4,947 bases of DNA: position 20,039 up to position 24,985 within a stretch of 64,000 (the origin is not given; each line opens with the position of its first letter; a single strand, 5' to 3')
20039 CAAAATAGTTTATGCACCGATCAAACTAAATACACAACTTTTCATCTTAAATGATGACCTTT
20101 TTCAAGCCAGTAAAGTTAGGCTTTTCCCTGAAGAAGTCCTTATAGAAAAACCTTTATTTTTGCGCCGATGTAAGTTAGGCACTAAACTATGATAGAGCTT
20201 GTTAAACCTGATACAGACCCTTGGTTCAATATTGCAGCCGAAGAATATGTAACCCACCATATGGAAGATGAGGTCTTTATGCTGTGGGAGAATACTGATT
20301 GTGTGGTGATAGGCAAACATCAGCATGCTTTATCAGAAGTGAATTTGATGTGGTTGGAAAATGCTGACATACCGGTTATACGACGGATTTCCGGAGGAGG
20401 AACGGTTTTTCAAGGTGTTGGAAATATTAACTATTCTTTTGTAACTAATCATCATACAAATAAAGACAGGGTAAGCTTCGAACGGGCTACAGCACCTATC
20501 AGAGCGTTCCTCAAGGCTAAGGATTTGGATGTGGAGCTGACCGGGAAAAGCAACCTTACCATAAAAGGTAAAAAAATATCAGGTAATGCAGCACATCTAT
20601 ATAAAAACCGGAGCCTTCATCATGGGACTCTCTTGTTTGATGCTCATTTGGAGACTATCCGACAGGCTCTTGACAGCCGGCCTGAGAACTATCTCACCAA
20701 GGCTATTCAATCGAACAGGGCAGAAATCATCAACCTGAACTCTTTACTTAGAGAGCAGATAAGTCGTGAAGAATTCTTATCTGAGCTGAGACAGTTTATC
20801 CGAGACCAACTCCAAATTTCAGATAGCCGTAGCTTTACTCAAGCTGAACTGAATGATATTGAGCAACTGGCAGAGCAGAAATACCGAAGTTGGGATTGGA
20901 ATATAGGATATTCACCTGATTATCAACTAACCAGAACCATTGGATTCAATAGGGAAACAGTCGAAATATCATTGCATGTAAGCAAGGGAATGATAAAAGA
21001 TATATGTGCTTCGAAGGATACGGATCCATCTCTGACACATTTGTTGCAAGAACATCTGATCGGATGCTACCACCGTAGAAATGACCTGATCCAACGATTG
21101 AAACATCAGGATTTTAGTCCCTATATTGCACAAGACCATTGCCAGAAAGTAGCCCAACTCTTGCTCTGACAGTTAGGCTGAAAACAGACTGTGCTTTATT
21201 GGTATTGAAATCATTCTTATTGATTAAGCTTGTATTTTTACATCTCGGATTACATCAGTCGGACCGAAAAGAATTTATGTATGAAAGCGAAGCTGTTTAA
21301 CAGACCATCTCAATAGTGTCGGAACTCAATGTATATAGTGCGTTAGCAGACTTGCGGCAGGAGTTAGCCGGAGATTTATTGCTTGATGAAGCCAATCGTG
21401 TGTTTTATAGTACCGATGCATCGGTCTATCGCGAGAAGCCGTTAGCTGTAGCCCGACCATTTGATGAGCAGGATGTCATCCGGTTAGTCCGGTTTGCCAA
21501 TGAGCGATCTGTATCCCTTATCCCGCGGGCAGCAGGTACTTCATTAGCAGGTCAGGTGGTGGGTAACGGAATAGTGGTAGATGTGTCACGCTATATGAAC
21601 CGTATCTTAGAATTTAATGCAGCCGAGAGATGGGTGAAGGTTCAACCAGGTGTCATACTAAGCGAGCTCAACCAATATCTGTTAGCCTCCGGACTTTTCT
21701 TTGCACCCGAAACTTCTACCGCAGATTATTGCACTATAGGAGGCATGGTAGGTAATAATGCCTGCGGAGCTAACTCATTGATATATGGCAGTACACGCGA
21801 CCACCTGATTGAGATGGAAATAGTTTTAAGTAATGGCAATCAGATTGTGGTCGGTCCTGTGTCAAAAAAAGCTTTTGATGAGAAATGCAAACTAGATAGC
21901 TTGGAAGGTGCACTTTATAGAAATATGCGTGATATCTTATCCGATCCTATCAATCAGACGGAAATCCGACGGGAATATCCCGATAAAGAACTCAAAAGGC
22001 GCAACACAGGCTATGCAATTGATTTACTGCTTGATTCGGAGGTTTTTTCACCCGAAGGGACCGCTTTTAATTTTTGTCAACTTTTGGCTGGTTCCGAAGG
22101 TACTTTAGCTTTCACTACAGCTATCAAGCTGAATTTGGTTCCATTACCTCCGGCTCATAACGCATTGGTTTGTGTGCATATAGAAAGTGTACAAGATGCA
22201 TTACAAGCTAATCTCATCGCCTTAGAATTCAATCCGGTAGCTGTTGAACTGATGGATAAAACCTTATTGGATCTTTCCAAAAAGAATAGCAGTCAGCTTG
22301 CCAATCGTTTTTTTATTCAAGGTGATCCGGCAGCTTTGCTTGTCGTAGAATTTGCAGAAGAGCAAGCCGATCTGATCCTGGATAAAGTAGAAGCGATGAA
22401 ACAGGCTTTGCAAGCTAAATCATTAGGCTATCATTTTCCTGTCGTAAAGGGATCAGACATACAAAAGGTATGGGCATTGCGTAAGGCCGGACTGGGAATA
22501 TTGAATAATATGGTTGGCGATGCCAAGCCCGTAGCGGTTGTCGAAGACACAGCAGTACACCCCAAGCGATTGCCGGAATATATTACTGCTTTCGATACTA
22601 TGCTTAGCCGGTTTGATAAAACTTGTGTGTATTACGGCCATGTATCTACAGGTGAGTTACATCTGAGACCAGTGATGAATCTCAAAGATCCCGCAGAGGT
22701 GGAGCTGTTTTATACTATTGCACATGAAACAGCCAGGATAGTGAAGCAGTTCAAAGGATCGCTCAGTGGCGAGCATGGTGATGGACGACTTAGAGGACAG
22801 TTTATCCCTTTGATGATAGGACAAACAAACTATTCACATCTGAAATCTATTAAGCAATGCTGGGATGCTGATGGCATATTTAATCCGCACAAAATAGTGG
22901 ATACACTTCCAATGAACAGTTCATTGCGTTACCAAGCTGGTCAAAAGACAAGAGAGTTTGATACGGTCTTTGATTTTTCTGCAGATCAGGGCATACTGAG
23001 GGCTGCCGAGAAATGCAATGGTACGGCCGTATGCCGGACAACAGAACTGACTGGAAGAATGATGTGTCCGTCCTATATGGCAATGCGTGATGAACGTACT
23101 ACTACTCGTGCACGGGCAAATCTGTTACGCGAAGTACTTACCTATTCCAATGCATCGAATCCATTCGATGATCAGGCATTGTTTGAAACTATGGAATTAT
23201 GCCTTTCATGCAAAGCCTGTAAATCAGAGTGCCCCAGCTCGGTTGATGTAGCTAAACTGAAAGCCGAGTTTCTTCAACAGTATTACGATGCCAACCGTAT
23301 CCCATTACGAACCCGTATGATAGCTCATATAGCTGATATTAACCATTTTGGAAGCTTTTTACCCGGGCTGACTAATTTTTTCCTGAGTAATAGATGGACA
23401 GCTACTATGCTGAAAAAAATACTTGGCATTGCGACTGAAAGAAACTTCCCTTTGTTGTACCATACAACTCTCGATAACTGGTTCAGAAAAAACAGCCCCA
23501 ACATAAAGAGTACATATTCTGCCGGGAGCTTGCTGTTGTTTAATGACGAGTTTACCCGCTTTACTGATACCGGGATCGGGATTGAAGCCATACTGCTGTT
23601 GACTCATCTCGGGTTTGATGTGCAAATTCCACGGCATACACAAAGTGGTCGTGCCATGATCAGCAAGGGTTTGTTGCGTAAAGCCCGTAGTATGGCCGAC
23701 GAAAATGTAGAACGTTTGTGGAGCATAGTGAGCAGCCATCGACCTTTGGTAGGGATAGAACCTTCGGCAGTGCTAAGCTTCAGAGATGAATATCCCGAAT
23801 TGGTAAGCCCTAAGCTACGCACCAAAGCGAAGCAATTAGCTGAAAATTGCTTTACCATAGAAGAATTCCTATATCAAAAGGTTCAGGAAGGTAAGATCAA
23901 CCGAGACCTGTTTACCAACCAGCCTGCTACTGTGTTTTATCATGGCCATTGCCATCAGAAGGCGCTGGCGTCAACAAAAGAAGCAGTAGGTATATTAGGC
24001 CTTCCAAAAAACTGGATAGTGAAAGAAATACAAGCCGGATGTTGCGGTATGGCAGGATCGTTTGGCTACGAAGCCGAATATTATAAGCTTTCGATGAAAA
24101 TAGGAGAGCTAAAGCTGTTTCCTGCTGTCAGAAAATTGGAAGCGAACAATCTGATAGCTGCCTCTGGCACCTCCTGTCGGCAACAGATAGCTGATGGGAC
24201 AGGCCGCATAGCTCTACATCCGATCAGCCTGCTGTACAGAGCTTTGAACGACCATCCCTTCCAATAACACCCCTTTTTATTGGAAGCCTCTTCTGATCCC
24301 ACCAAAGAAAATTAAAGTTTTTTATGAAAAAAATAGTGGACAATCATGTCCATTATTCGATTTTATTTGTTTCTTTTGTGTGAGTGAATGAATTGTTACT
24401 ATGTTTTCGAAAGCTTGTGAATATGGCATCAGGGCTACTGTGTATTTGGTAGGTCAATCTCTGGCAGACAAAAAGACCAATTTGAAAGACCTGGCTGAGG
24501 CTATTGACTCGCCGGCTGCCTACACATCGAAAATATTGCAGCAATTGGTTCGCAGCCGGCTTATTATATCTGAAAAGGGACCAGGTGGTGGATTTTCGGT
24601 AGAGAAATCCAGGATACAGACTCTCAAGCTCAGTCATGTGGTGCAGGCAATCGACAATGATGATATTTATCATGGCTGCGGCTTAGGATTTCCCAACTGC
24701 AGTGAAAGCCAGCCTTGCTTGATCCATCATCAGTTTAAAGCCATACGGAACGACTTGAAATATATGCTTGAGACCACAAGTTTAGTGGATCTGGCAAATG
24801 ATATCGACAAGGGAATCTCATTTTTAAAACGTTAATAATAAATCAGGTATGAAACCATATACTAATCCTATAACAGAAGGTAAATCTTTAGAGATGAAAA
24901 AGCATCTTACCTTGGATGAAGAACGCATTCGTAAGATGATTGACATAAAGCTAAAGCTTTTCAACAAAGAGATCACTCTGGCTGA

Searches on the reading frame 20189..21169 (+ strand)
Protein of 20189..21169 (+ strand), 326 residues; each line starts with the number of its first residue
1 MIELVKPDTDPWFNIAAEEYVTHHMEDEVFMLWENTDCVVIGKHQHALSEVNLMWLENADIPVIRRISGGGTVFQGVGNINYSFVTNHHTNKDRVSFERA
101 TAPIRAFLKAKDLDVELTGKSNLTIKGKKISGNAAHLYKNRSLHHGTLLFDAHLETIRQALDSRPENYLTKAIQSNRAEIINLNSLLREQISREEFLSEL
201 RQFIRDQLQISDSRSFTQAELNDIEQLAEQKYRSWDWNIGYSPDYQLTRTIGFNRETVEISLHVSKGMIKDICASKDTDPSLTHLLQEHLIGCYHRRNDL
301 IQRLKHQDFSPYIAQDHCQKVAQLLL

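Call 68: search_protein_families(library=pfam, max_evalue=0.00001, proteins=[window:20189-21169:+])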
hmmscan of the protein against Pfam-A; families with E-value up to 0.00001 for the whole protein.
window:20189-21169:+ (326 aa): 3 families
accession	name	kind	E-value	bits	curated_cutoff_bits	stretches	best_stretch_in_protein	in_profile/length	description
PF21948.1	LplA-B_cat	-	3.3e-51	174.5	27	1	10-202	1-197/200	Lipoyl protein ligase A/B catalytic domain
PF10437.14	Lip_prot_lig_C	-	2e-07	31.3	24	1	242-325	1-85/85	Bacterial lipoate protein ligase C-terminus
PF03099.24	BPL_LplA_LipB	-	3.4e-06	27.4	21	1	45-149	10-129/133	Biotin/lipoate A/B protein ligase family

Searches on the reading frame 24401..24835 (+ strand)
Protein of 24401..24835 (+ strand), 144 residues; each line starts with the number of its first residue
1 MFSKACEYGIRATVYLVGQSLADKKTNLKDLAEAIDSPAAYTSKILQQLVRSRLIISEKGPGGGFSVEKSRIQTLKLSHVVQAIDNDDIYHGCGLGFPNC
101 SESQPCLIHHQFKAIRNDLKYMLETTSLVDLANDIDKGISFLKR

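Call 53: search_protein_families(library=ncbifam, max_evalue=0.001, proteins=[window:24401-24835:+])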
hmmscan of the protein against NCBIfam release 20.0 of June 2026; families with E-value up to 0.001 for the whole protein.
window:24401-24835:+ (144 aa): 7 families
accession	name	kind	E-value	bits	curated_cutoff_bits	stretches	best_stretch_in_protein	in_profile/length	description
TIGR00738.1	rrf2_super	superfamily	3.8e-21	75.4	73.3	1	1-132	2-131/132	Rrf2 family transcriptional regulator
TIGR02010.1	IscR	equivalog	2.6e-12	46.7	207.55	1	22-134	22-132/135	Fe-S cluster assembly transcriptional regulator IscR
TIGR02944.1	suf_reg_Xantho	equivalog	5.2e-11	43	110.65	1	21-131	21-130/130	SUF system Fe-S cluster assembly regulator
NF008110.0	PRK10857.1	equivalog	1.5e-07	31.3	275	1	25-134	25-132/164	Fe-S cluster assembly transcriptional regulator IscR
NF008240.0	PRK11014.1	equivalog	1.4e-06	28.4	182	1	6-136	7-132/141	nitric oxide-sensing transcriptional repressor NsrR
NF047409.1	Cys_reg_CymR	equivalog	1.5e-05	25.2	195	1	5-136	6-128/139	cysteine metabolism transcriptional regulator CymR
NF008886.0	PRK11920.1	equivalog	0.00013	21.7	193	1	3-131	4-130/153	iron-responsive transcriptional regulator RirA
